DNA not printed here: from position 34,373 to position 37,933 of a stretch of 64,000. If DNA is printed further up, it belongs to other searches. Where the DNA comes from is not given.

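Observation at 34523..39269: LexA-box-controlled imuB-dnaE2 mutagenesis cassette lacking imuA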

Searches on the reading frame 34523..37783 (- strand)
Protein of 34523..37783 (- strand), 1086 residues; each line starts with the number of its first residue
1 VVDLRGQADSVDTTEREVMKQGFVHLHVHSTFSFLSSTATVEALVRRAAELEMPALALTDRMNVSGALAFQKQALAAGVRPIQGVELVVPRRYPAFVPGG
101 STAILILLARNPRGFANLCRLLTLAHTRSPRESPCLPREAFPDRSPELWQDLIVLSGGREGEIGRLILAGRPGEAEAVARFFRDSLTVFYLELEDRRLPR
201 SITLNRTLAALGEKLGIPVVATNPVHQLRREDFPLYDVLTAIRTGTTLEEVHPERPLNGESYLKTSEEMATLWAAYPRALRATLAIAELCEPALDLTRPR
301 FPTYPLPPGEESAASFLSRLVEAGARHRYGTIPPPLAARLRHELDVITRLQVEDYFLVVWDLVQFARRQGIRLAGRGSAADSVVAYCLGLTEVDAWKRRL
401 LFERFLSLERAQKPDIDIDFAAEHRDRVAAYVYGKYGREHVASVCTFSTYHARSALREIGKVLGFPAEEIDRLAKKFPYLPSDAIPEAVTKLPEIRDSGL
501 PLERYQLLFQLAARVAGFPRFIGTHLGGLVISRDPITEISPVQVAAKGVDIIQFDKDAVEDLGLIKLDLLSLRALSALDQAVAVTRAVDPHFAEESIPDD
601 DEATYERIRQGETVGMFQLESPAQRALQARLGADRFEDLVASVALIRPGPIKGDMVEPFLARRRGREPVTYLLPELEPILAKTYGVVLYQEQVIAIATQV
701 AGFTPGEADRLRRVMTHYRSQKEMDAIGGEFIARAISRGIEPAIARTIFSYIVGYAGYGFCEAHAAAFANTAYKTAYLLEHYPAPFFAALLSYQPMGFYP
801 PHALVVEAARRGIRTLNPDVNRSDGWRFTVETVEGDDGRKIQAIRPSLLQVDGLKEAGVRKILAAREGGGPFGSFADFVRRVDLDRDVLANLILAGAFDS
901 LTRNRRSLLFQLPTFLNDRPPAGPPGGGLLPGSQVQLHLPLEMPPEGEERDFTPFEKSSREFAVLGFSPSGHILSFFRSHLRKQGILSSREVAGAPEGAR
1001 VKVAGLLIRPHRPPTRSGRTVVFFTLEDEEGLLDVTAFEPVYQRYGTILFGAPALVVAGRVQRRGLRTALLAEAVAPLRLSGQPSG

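Call 3: search_protein_families(library=pfam, proteins=[window:34523-37783:-], max_evalue=0.01)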
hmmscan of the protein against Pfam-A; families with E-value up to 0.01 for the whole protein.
window:34523-37783:- (1086 aa): 5 families
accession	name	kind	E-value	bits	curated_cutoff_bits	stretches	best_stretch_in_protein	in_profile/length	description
PF07733.18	DNA_pol3_alpha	-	2.6e-78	263.7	23.9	1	316-570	2-259/260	Bacterial DNA polymerase III alpha NTPase domain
PF17657.6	DNA_pol3_finger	-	1.2e-49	168.3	22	1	575-738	2-165/166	Bacterial DNA polymerase III alpha subunit finger domain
PF02811.25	PHP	-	2.8e-31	109.5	26.4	1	25-195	1-163/164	PHP domain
PF14579.12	HHH_6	-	7.3e-23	81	25.6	1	812-908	1-90/90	Helix-hairpin-helix motif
PF01336.31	tRNA_anti-codon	-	2.8e-05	24.4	27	1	1001-1065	1-61/75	OB-fold nucleic acid binding domain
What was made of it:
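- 34523..37729 (-): DnaE2 (X group): a 1068-aa C-family polymerase with PHP, Pol3 core, HhH and OB domains, and no tau-binding C-terminal domain. Pfam domains (call 3).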

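Call 4: search_protein_families(library=ncbifam, proteins=[window:34523-37783:-], max_evalue=0.01)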
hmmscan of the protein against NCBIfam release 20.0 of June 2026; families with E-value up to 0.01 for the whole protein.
window:34523-37783:- (1086 aa): 14 families
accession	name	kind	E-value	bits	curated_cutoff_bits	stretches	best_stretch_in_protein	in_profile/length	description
NF004225.0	PRK05672.1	subfamily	1.8e-256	854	939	1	21-1079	4-1033/1047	error-prone DNA polymerase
NF004226.0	PRK05673.1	equivalog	3e-252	840.1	1002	1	20-1078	3-1062/1146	DNA polymerase III subunit alpha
TIGR00594.1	polc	superfamily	1.5e-231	771.4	434.35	1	23-1038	1-1022/1022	DNA polymerase III subunit alpha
NF005298.0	PRK06826.1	equivalog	2.1e-231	770.9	1260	1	20-1079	2-1073/1151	DNA polymerase III subunit alpha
NF005377.0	PRK06920.1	equivalog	9.5e-192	639.6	1806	1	23-1077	3-1022/1108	DNA polymerase III subunit alpha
NF005617.0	PRK07374.1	equivalog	4e-173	578.1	1653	1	22-1075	2-1077/1170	DNA polymerase III subunit alpha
NF005582.0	PRK07279.1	equivalog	4e-138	462.1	1279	2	214-1076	145-962/1033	DNA polymerase III subunit alpha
NF005516.0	PRK07135.1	equivalog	6.2e-134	448.3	1084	2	313-902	228-813/974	DNA polymerase III DnaE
NF007079.0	PRK09532.1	equivalog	3.2e-128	429.3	1525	1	23-761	3-777/876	DNA polymerase III subunit alpha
NF004550.0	PRK05898.1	equivalog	3.1e-123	412.9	1182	2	220-916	138-824/971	DNA polymerase III subunit alpha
NF001688.0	PRK00448.1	equivalog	8.4e-42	142.9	873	4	105-395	617-912/1445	PolC-type DNA polymerase III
TIGR01405.1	polC_Gram_pos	equivalog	4e-38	130.8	1043.45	4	104-395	382-677/1211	DNA polymerase III subunit alpha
NF005616.0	PRK07373.1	equivalog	8.9e-25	87.1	646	2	759-913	37-184/449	DNA polymerase III subunit alpha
NF041577.1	nside_bi_sphtase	equivalog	2.3e-06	27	400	1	24-89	4-67/276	3',5'-nucleoside bisphosphate phosphatase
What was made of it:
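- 34523..37729 (-): NCBIfam best hit is error-prone polymerase NF004225, 854 bits, below cutoff (call 4).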

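Call 20: find_related_loci(query=window:34523-37732:-, collection=genome_contigs, flank=8000)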
Query window:34523-37732:- (1069 aa) in genome_contigs; peptide patterns used: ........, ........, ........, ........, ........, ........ (x = any residue, [..] = any of these).
226 stretches matched a pattern; 86 encode a relative of the query (tblastn E <= 1e-3); the best 80 are kept; 80 distinct loci.
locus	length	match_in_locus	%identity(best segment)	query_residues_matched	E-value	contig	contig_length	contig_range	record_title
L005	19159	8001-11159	79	5-1063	0e+0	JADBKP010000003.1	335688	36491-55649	MAG: Limnochordales bacterium isolate Bu89 bin.89_contig3, whole genome shotgun sequence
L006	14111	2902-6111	77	2-1064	0e+0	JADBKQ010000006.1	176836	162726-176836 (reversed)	MAG: Limnochordaceae bacterium isolate Bu26 bin.26_contig6, whole genome shotgun sequence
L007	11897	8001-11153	57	6-1064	0e+0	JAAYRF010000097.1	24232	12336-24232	MAG: Bacillota bacterium isolate AS23ysBPME_168 47533_AS23, whole genome shotgun sequence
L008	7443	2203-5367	56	5-1069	0e+0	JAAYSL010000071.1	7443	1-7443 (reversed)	MAG: Bacillota bacterium isolate AS23ysBPME_338 47393_AS23, whole genome shotgun sequence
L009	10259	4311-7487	56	5-1065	0e+0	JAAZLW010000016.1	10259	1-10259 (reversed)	MAG: Bacillota bacterium isolate AS23ysBPME_266 12779_AS23, whole genome shotgun sequence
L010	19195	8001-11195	55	5-1064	0e+0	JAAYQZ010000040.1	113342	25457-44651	MAG: Bacillota bacterium isolate AS23ysBPME_124 51859_AS23, whole genome shotgun sequence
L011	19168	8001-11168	56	5-1069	0e+0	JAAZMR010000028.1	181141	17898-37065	MAG: Bacillota bacterium isolate AS23ysBPME_95 8943_AS23, whole genome shotgun sequence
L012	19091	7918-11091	56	1-1065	0e+0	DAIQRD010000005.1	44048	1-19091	MAG TPA_asm: Bacillota bacterium isolate CTOTU40582 NODE_579_length_44048_cov_4.072011, whole genome shotgun sequence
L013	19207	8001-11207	55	5-1065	0e+0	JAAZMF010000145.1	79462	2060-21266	MAG: Bacillota bacterium isolate AS23ysBPME_326 136051_AS23, whole genome shotgun sequence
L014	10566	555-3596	56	5-1065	0e+0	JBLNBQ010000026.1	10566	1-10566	MAG: Chitinophagales bacterium isolate MAG147 PRJNA950955_bin9_renamed_25, whole genome shotgun sequence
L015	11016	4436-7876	51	4-1061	0e+0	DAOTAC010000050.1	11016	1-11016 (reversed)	MAG TPA_asm: Bacillota bacterium isolate AMR_MDS_2043 NODE_5066_length_11016_cov_4.803029, whole genome shotgun sequence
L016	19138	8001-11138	52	6-1061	0e+0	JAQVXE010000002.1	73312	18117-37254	MAG: Bacillota bacterium isolate STF2_119 NODE_625_length_73312_cov_8.579627_Sandtown_F2, whole genome shotgun sequence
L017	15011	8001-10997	55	6-1047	0e+0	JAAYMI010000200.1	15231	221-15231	MAG: Bacillota bacterium isolate AS20ysBPTH_179 116824_AS20, whole genome shotgun sequence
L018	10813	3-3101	57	22-1064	0e+0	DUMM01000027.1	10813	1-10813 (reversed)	MAG TPA_asm: Bacillota bacterium isolate AS04akNAM_60 11934_AS04, whole genome shotgun sequence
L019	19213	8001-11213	51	4-1061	0e+0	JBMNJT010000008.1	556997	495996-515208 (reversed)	MAG: Bacillota bacterium isolate SBF912LR0HQ0142 contig_8060, whole genome shotgun sequence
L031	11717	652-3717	52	6-1068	0e+0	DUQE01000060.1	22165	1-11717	MAG TPA_asm: Bacillota bacterium isolate AS08sgBPME_382 141462_AS08, whole genome shotgun sequence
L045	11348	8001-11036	50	6-1068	0e+0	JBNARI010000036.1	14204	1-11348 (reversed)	MAG: Bacillota bacterium isolate Kamch4316-2DMB-11 bin14_IDBA_re-assembly_contigs.fa-36, whole genome shotgun sequence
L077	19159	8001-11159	41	1-1068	0e+0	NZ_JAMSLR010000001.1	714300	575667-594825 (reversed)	Thermalbibacter longus strain CFH 74404 Scaffold1, whole genome shotgun sequence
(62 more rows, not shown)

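Call 25: search_dna_similar(query=window:34523-37732:-, collection=plasmids, mode=protein, max_rows=25, rows=spread)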
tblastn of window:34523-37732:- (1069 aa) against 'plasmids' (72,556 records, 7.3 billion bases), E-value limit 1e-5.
Records with a match: 2330; places in all: 2489; records where one place covers at least 80% of the query: 1125.
Best place of each record, by identity: <60% 2330.
By first word of the organism name: Klebsiella 347; Escherichia 231; Rhizobium 162; Burkholderia 153; Streptomyces 150; Acinetobacter 150; Ralstonia 136; Agrobacterium 134; Enterobacter 93; Yersinia 63; and 174 more.
By predicted mobility (MOB-suite, as given by PLSDB): non-mobilizable 1521; conjugative 465; mobilizable 344.
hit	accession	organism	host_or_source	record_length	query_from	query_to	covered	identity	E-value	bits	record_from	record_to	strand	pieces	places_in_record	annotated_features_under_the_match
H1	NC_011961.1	Thermomicrobium roseum DSM 5159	-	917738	2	1068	100%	40.2%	2e-172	569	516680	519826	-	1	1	error-prone DNA polymerase | potassium channel family protein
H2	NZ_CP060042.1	Burkholderia cenocepacia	Soil,soil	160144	6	1055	98%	35.7%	7e-130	444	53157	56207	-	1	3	error-prone DNA polymerase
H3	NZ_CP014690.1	Gluconobacter albidus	water kefir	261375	2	1048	98%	35.2%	2e-129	443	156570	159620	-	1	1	error-prone DNA polymerase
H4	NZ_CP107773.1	Streptomyces sp. NBC_00582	-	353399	6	1056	98%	34.6%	5e-122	421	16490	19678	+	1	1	dnaE: DNA polymerase III subunit alpha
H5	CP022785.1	Ralstonia solanacearum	Solanum tuberosum,single cell,Potato ...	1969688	6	1045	97%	34.7%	9e-118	408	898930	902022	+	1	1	error-prone DNA polymerase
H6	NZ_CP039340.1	Ralstonia pseudosolanacearum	-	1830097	6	1045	97%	34.5%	7e-116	403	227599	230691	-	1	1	none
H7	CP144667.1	Agrobacterium tumefaciens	Sedum,cell culture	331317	2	1069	100%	33.4%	3e-133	454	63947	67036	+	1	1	error-prone DNA polymerase | DNA polymerase Y family protein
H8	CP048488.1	Agrobacterium tumefaciens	walnut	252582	2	1069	100%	33.2%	7e-126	432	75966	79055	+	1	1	dnaE: DNA polymerase III subunit alpha | DNA polymerase Y family protein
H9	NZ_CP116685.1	Agrobacterium fabrum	cell culture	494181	2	1061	99%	33.2%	2e-132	452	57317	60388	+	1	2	error-prone DNA polymerase | DNA polymerase Y family protein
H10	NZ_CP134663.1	Escherichia coli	Larus michahellis,bacteria,cloaca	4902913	6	1044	97%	33.5%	1e-131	449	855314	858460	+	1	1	none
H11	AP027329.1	Sphingobium sp. TomTYG64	-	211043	6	1048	98%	32.6%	3e-113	395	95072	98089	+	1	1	dnaE2-2: error-prone DNA polymerase 2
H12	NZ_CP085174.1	Streptomyces longhuiensis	plant,whole organism,soil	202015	6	1064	99%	29.8%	3e-96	344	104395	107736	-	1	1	dnaE: DNA polymerase III subunit alpha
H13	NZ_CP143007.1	Klebsiella pneumoniae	Homo sapiens,blood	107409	9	861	80%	31.0%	3e-53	276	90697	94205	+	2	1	dnaE: DNA polymerase III subunit alpha | NUMOD4 motif-containing HNH endonuclease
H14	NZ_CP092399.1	Klebsiella pneumoniae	Bovine,assembly,Mastitis-milk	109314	9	861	80%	30.8%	4e-53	277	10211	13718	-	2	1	dnaE: DNA polymerase III subunit alpha | HNH endonuclease signature motif containing protein | NUMOD4 domain-containing protein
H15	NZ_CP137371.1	Klebsiella pneumoniae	Homo sapiens,pure culture,blood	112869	9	861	80%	30.7%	8e-54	278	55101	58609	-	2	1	dnaE: DNA polymerase III subunit alpha | NUMOD4 motif-containing HNH endonuclease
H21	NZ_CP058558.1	Alkaliphilus sp. B6464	-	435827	8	698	65%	31.1%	1e-74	278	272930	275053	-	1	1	dnaE: DNA polymerase III subunit alpha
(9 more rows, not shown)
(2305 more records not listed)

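Call 26: get_annotated_region(hit=H7, flank=4000)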
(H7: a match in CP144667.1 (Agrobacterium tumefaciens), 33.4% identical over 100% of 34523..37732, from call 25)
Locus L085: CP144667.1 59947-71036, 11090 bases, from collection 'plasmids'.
description: Agrobacterium tumefaciens strain LMG 305 plasmid pAtLMG305, complete sequence
organism: Agrobacterium tumefaciens (NCBI taxid 358)
taxonomy: Bacteria; Pseudomonadota; Alphaproteobacteria; Hyphomicrobiales; Rhizobiaceae; Agrobacterium; Agrobacterium tumefaciens
host: -; source: Sedum,cell culture; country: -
typing (MOB-suite, as given by PLSDB): non-mobilizable; mating-pair formation MPF_T
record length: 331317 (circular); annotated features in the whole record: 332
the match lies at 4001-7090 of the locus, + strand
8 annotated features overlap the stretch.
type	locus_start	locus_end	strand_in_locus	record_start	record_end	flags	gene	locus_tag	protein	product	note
CDS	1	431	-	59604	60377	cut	-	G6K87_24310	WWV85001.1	SOS response-associated peptidase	-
CDS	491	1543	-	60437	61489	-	ligD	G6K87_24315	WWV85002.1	non-homologous end-joining DNA ligase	-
CDS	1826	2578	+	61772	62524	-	-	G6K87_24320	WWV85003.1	ImuA family protein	-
CDS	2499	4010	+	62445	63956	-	-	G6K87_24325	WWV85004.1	DNA polymerase Y family protein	-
CDS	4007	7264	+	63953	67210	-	-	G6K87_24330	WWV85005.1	error-prone DNA polymerase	-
CDS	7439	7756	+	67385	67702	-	-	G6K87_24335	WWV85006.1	DUF1419 domain-containing protein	-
CDS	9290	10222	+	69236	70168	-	-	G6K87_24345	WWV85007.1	ArdC family protein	-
CDS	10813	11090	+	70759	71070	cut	-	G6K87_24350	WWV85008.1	DUF736 domain-containing protein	-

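Call 27: get_annotated_region(hit=H1, flank=5000)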
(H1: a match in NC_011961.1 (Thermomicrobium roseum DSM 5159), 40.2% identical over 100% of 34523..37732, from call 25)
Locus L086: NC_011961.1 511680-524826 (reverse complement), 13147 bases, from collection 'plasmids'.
description: Thermomicrobium roseum DSM 5159 plasmid unnamed, complete sequence
organism: Thermomicrobium roseum DSM 5159 (NCBI taxid 309801)
taxonomy: Bacteria; Thermomicrobiota; Thermomicrobia; Thermomicrobiales; Thermomicrobiaceae; Thermomicrobium; Thermomicrobium roseum; Thermomicrobium roseum DSM 5159
host: -; source: -; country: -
typing (MOB-suite, as given by PLSDB): non-mobilizable
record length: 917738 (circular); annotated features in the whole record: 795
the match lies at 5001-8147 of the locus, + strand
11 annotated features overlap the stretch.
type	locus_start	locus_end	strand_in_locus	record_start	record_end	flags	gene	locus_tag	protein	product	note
CDS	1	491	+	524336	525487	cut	-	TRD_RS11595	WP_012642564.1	ABC transporter ATP-binding protein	-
CDS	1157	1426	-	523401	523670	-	-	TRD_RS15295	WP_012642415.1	chromate transporter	GO:0015703 - chromate transport [Evidence IEA]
CDS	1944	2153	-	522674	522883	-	-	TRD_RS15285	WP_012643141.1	chromate transporter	GO:0015703 - chromate transport [Evidence IEA]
CDS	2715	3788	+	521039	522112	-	-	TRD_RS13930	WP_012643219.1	recombinase A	-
CDS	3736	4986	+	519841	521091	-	-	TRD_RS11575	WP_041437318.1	hypothetical protein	-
CDS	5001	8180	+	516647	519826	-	-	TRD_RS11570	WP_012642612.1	error-prone DNA polymerase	GO:0006260 - DNA replication [Evidence IEA]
CDS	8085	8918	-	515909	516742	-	-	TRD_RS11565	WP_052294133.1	potassium channel family protein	GO:0034220 - monoatomic ion transmembrane transport [Evidence IEA]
CDS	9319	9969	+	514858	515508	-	-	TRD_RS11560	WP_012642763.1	PRC-barrel domain-containing protein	-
CDS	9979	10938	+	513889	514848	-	-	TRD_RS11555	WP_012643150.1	N(4)-(beta-N-acetylglucosaminyl)-L-asparaginase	-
CDS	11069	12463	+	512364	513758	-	-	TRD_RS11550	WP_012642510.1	FAD-binding oxidoreductase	-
CDS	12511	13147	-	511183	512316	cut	-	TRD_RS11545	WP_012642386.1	VIT1/CCC1 family protein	-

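Call 28: search_protein_families(library=pfam, proteins=[L085:2499-4010:+, L086:3736-4986:+, L086:2715-3788:+, L085:1826-2578:+, L077:6755-7987:+], max_evalue=0.01)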
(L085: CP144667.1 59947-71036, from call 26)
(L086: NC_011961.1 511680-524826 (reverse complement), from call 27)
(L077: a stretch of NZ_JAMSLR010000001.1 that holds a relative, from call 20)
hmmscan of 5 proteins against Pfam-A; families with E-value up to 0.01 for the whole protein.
L085:2499-4010:+ (503 aa): 3 families
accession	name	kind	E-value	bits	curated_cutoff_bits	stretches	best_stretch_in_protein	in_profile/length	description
PF00817.25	IMS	-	1.1e-11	45.3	23.2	1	18-150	12-143/148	impB/mucB/samB family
PF11799.13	IMS_C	-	0.00093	20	20.7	1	244-346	6-104/109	impB/mucB/samB family C-terminal domain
PF20114.4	DUF6504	-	0.0087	16.7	24.2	0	427-482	25-79/103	Domain of unknown function (DUF6504)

L086:3736-4986:+ (416 aa): 1 family
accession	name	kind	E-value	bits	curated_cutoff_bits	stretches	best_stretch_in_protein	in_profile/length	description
PF11799.13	IMS_C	-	1e-08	36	20.7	1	174-275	6-106/109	impB/mucB/samB family C-terminal domain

L086:2715-3788:+ (357 aa): 2 families
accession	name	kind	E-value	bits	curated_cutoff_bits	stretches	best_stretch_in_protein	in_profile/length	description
PF00154.27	RecA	-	4.7e-24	85.7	27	1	82-191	33-143/262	recA bacterial DNA recombination protein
PF06745.19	ATPase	-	0.0093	15.8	26.6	0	84-121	3-40/231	KaiC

L085:1826-2578:+ (250 aa): 0 families

L077:6755-7987:+ (410 aa): 1 family
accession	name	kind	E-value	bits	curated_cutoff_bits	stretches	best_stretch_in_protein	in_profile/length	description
PF11799.13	IMS_C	-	2.5e-07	31.5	20.7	1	177-276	12-102/109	impB/mucB/samB family C-terminal domain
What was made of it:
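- ImuA proteins are very divergent: Agrobacterium ImuA has no Pfam hit at all (call 28), so they are easy to miss.
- Tried and rejected: Pfam DUF6504 hits Agrobacterium ImuB only weakly (E 0.0087, call 28).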
